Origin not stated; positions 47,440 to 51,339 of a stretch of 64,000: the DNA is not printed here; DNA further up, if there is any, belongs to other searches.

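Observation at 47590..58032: Second giant gene: a 3,480-aa membrane-anchored protein with no recognisable motif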

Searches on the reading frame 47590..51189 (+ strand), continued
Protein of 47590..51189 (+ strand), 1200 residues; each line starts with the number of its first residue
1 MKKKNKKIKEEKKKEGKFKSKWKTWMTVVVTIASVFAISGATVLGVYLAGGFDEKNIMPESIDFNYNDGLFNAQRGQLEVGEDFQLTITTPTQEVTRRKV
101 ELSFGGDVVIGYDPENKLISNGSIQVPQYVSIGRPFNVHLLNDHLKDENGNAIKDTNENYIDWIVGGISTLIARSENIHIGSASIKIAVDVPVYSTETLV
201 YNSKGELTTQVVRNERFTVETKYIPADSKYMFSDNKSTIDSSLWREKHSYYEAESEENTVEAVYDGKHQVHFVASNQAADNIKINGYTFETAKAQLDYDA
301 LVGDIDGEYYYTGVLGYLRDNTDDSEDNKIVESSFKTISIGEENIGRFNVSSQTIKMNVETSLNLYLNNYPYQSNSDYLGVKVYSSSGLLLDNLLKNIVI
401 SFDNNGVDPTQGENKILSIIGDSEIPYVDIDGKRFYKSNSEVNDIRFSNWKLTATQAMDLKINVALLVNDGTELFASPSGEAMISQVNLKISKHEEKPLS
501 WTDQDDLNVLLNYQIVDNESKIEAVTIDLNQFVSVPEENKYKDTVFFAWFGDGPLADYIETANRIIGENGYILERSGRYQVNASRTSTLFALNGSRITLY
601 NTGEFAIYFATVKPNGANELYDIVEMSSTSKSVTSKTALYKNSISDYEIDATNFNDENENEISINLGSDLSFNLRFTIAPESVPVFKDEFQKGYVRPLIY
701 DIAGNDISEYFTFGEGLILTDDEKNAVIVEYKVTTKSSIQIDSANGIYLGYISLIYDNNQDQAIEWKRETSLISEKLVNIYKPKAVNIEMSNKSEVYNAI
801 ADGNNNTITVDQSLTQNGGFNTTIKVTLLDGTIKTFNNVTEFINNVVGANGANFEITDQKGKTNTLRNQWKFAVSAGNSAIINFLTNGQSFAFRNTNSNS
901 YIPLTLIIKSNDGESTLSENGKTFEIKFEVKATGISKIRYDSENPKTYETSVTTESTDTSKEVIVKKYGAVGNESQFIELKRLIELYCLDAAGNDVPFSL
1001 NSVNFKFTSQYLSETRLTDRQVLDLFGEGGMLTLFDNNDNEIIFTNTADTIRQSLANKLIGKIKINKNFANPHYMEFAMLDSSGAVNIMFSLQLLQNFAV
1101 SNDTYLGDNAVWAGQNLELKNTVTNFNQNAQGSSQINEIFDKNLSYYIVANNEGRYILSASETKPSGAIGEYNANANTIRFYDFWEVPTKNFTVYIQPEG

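Call 65: predict_structure(alignment_id=A4)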
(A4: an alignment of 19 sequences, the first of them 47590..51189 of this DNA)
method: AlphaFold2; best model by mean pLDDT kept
length: 1200 residues; sequences in the alignment: 19
mean_pLDDT: 82.6   pTM: 0.38
mean pLDDT of the five models: 82.6, 82.1, 81.0, 80.0, 79.6
residues with pLDDT >= 90: 355; 70-90: 707; 50-70: 83; < 50: 55
segments of 3 or more residues with pLDDT < 50: 1-53
pLDDT, mean of each block of 10 residues (from residue 1): 28 31 44 40 39 61 85 81 91 82 80 84 91 91 76 77 84 82 89 88 83 85 87 78 86 79 89 83 91 85 83 89 64 89 74 82 85 77 73 83 88 83 83 87 83 88 85 77 87 80 83 71 86 83 90 88 90 89 83 90 90 67 86 84 88 76 85 89 83 90 90 87 74 85 85 87 84 87 90 89 78 81 89 89 87 87 85 86 81 76 91 88 89 87 91 85 91 91 90 85 88 88 89 92 85 90 92 91 77 91 83 87 82 77 88 84 87 91 80 76
secondary structure, 60 per line:
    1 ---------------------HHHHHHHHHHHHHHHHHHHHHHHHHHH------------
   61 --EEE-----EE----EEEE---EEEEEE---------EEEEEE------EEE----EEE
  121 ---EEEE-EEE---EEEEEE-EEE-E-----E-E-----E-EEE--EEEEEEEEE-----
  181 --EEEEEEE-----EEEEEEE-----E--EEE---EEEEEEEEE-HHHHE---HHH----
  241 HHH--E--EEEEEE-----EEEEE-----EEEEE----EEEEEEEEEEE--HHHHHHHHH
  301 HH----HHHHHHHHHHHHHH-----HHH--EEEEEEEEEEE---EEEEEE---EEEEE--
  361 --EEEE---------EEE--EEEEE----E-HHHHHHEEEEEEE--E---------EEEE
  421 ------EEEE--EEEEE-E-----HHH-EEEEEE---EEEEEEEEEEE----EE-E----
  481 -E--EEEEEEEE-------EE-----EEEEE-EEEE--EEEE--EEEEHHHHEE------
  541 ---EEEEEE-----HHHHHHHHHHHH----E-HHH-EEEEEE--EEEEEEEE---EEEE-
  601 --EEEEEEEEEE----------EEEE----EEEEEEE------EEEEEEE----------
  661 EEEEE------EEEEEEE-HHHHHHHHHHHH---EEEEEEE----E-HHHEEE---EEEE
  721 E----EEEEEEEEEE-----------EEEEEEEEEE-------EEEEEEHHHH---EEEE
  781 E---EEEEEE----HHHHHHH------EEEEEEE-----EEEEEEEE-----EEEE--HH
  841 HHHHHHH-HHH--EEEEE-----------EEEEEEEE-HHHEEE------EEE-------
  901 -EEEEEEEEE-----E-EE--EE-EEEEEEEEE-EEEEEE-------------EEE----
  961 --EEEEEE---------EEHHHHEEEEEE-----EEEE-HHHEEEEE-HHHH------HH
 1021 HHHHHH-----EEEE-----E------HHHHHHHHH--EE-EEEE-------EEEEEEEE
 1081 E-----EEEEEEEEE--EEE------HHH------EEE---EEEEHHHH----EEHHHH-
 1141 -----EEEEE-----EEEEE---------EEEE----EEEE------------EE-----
elements in order (helices of 4 or more, strands of 3 or more residues): H22-48 E63-65 E77-80 E84-89 E99-104 E111-113 E118-120 E124-127 E129-131 E135-140 E142-144 E162-164 E167-175 E183-189 E195-201 E210-212 E216-224 H226-229 E249-254 E260-264 E270-274 E279-289 H292-302 H307-320 E331-341 E345-350 E354-358 E363-366 E376-378 E381-385 H392-397 E398-404 E417-420 E427-430 E433-437 E449-454 E458-468 E485-492 E507-511 E513-516 E519-522 E525-528 H529-532 E544-549 H555-566 E577-582 E585-592 E596-599 E603-612 E623-626 E631-637 E644-650 E661-665 E672-678 H680-691 E695-701 E711-713 E717-721 E726-735 E747-756 E764-769 H770-773 E777-781 E785-790 H795-801 E808-814 E820-827 E833-836 H839-847 E854-858 E870-877 E882-884 E891-893 E902-910 E925-933 E935-940 E954-956 E963-968 H980-983 E984-989 E995-998 E1003-1007 H1009-1012 H1019-1026 E1032-1035 H1048-1056 E1062-1065 E1073-1081 E1087-1095 E1098-1100 E1116-1118 E1122-1125 H1126-1129 H1136-1139 E1146-1150 E1156-1160 E1170-1173 E1178-1181
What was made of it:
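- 47653..47745 (+): Residues 22-52: the single transmembrane (signal-anchor) helix, with an invariant Gly40 and the conserved motif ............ AF2 helix at 22-48 (call 65).
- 47746..48309 (+): Residues 53-240: the most conserved part of the family, the membrane-proximal beta domains that include the invariant AVDVPVY motif (residues 188-194). Beta strands in the AF2 model (call 65).
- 47746..51189 (+): Residues 53-1200: chain of about 10 distinct beta-sandwich (Ig-like) domains, some with helical inserts. AF2 mean pLDDT 82.6, pTM 0.38 (call 65).
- Checked: AF2 draws a helix at residues 22-48 (call 65).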

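Call 68: fold_search(model_id=the predicted structure, library=pdb)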
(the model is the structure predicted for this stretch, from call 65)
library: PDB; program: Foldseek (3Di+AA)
matches with E <= 10: 1852; with E <= 0.001: 216
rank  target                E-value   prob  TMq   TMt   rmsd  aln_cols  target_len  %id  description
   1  7r5k_10               7.0e-19  1.00  0.14  0.11  62.2      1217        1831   10  Human nuclear pore complex (constricted) (released 2022-06-22)
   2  3b43                  1.5e-16  1.00  0.11  0.19  46.9       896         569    8  I-band fragment I65-I70 from titin (released 2008-01-22)
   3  9ijj_4I               1.5e-16  1.00  0.10  0.05  46.4      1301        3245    9  In situ structure of the central apparatus in mouse sperm axoneme. (released 2025-06-04)
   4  9g93_A                1.4e-15  1.00  0.12  0.20  25.5       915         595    9  CryoET structure of the in vitro grown Bacillus anthracis Sap S-layer (released 2024-12-18)
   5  7som_D                3.5e-15  1.00  0.09  0.07  48.0      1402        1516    8  Ciliary C2 central pair apparatus isolated from Chlamydomonas reinhardtii (released 2022-04-13)
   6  9ijj_4G               9.3e-15  1.00  0.10  0.04  44.5      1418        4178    8  In situ structure of the central apparatus in mouse sperm axoneme. (released 2025-06-04)
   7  7sqc_O0               2.6e-14  1.00  0.08  0.09  71.8      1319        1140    8  Ciliary C1 central pair apparatus isolated from Chlamydomonas reinhardtii (released 2022-04-13)
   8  9ijj_h                3.0e-14  1.00  0.13  0.11  37.3      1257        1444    7  In situ structure of the central apparatus in mouse sperm axoneme. (released 2025-06-04)
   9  4aq1_C                4.1e-14  1.00  0.12  0.20  32.6       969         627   10  Structure of the SbsB S-layer protein of Geobacillus stearothermophilus PV72p2 in complex with nanobody KB6 (released 2012-06-13)
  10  4aq1_A                2.9e-13  1.00  0.12  0.18  42.7       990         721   10  Structure of the SbsB S-layer protein of Geobacillus stearothermophilus PV72p2 in complex with nanobody KB6 (released 2012-06-13)
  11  9ijj_4J               4.2e-13  1.00  0.08  0.12  53.1       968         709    7  In situ structure of the central apparatus in mouse sperm axoneme. (released 2025-06-04)
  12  6iaa_A                1.0e-12  1.00  0.11  0.15  52.5      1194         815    7  hRobo2 ectodomain (released 2019-03-13)
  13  5oj6_B                1.4e-12  1.00  0.17  0.24  20.6      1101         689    8  Crystal structure of the chicken MDGA1 ectodomain in complex with the human neuroligin 1 (NL1(-A-B)) cholinesterase do (released 2017-08-23)
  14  5erd_A                1.4e-12  1.00  0.12  0.19  26.1       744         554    8  Crystal structure of human Desmoglein-2 ectodomain (released 2016-06-22)
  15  6qx4_A                1.7e-12  1.00  0.10  0.17  39.9       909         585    9  Structure of the Bacillus anthracis Sap S-layer assembly domain (released 2019-07-31)
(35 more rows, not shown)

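Call 70: search_protein_families(library=pfam, proteins=[P0185, P0113], max_evalue=0.01)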
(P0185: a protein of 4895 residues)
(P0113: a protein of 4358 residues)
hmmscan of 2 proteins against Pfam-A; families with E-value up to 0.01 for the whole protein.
P0185 (4895 aa): 1 family
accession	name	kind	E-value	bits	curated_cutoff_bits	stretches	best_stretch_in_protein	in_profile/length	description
PF18993.5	Rv0078B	-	0.0076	16.7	27.1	0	4451-4476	21-46/63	Rv0078B-related antitoxin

P0113 (4358 aa): 2 families
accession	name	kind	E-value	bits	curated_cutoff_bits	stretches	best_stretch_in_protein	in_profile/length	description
PF13306.12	LRR_5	-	6e-133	437.1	27.7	7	3983-4106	2-125/127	BspA type Leucine rich repeat region (6 copies)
PF13855.12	LRR_8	-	1.8e-16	60.1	27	1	4260-4304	12-57/61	Leucine rich repeat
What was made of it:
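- Closest known: BspA-type leucine-rich-repeat surface proteins. Same: Family member P0113 ends in LRR_5 repeats (E=6e-133; call 70).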

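Call 81: find_encoding_contigs(protein=P0113, flank=6000, max_places=3)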
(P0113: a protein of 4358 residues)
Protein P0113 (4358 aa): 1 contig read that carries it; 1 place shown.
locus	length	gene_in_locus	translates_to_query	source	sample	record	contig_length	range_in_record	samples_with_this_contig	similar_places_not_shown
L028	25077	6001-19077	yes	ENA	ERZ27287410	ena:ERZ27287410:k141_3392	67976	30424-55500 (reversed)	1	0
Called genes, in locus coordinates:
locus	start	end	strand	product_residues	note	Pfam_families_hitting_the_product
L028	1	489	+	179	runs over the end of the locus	PF13353:Fer4_12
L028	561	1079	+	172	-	-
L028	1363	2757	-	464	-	PF28494:GlyRS_ins_1 (weak), PF00587:tRNA-synt_2b, PF03129:HGTP_anticodon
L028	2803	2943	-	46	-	-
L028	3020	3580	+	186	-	-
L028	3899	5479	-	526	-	PF00005:ABC_tran, PF02463:SMC_N (faint), PF13304:AAA_21 (faint), PF12848:ABC_tran_Xtn, PF00005:ABC_tran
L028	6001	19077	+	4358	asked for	PF13306:LRR_5, PF13855:LRR_8 (faint), PF13306:LRR_5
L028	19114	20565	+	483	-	PF13396:PLDc_N (weak), PF13091:PLDc_2, PF00614:PLDc (weak), PF13091:PLDc_2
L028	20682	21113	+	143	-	PF00334:NDK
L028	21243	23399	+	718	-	PF01136:Peptidase_U32, PF12392:DUF3656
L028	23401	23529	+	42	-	-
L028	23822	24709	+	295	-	PF00701:DHDPS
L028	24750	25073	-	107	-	-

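Call 82: find_encoding_contigs(protein=P0218, flank=6000, max_places=3)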
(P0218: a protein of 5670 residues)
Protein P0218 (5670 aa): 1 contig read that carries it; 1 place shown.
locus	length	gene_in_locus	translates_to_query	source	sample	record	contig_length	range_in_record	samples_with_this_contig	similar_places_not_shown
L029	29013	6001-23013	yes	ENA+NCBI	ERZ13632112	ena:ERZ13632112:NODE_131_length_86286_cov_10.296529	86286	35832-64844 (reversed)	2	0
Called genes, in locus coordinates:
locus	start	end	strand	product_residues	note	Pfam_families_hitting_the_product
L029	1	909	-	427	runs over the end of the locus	PF00535:Glycos_transf_2, PF13641:Glyco_tranf_2_3, PF13632:Glyco_trans_2_3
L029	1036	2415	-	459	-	PF28494:GlyRS_ins_1 (faint), PF00587:tRNA-synt_2b, PF03129:HGTP_anticodon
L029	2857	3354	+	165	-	-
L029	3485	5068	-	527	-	PF00005:ABC_tran, PF02463:SMC_N (faint), PF13304:AAA_21 (faint), PF12848:ABC_tran_Xtn, PF00005:ABC_tran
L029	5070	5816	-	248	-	-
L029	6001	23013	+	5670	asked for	-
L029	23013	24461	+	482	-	PF13091:PLDc_2, PF00614:PLDc (weak), PF13091:PLDc_2, PF00614:PLDc (weak)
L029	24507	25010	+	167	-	-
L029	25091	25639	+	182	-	-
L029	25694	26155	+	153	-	-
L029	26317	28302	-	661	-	PF02534:T4SS-DNA_transf, PF10412:TrwB_AAD_bind, PF12696:TraG-D_C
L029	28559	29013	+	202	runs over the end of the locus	PF00300:His_Phos_1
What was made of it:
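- The giant-cls adjacency is kept even in the most distant members listed, with stop/start overlap in L029 (calls 81, 82).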

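Call 98: list_cluster_members(proteins=[P0134, P0147, P0156, P0167, P0185, P0200, P0218, P0113, P0097, P0142])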
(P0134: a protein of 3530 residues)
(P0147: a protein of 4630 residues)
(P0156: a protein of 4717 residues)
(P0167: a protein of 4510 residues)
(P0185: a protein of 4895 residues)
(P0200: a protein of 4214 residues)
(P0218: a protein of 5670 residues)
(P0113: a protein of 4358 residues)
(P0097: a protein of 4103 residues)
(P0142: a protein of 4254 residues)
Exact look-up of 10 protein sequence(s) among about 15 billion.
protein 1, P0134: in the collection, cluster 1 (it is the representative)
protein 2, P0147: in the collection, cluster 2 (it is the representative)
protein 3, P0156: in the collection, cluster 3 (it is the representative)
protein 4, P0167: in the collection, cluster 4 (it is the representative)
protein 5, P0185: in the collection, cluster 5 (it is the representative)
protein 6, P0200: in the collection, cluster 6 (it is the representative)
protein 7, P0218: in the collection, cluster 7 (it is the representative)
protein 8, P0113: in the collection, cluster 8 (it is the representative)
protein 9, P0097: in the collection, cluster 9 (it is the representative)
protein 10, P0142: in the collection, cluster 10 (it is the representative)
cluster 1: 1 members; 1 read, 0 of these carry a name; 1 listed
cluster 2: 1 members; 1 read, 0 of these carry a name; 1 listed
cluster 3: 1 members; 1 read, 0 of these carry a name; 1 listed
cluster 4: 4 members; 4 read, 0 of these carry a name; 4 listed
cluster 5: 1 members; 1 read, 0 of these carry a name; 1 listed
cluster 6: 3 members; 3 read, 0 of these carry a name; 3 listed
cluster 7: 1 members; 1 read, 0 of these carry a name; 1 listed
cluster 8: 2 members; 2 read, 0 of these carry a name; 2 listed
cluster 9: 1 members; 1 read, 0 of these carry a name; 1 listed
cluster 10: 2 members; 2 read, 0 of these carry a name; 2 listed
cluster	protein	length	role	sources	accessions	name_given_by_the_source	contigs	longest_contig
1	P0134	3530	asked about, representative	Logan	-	-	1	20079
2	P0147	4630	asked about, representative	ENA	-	-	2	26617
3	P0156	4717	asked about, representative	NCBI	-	-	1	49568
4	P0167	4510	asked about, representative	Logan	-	-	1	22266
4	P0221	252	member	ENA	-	-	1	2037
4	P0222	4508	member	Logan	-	-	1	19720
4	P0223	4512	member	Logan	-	-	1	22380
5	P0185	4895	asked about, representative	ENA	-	-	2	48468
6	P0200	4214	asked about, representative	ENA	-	-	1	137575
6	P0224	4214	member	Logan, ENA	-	-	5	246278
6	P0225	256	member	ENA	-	-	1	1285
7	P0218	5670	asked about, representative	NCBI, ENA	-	-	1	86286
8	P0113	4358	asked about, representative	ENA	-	-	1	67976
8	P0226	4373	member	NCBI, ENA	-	-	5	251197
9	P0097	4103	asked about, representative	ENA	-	-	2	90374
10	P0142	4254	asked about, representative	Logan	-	-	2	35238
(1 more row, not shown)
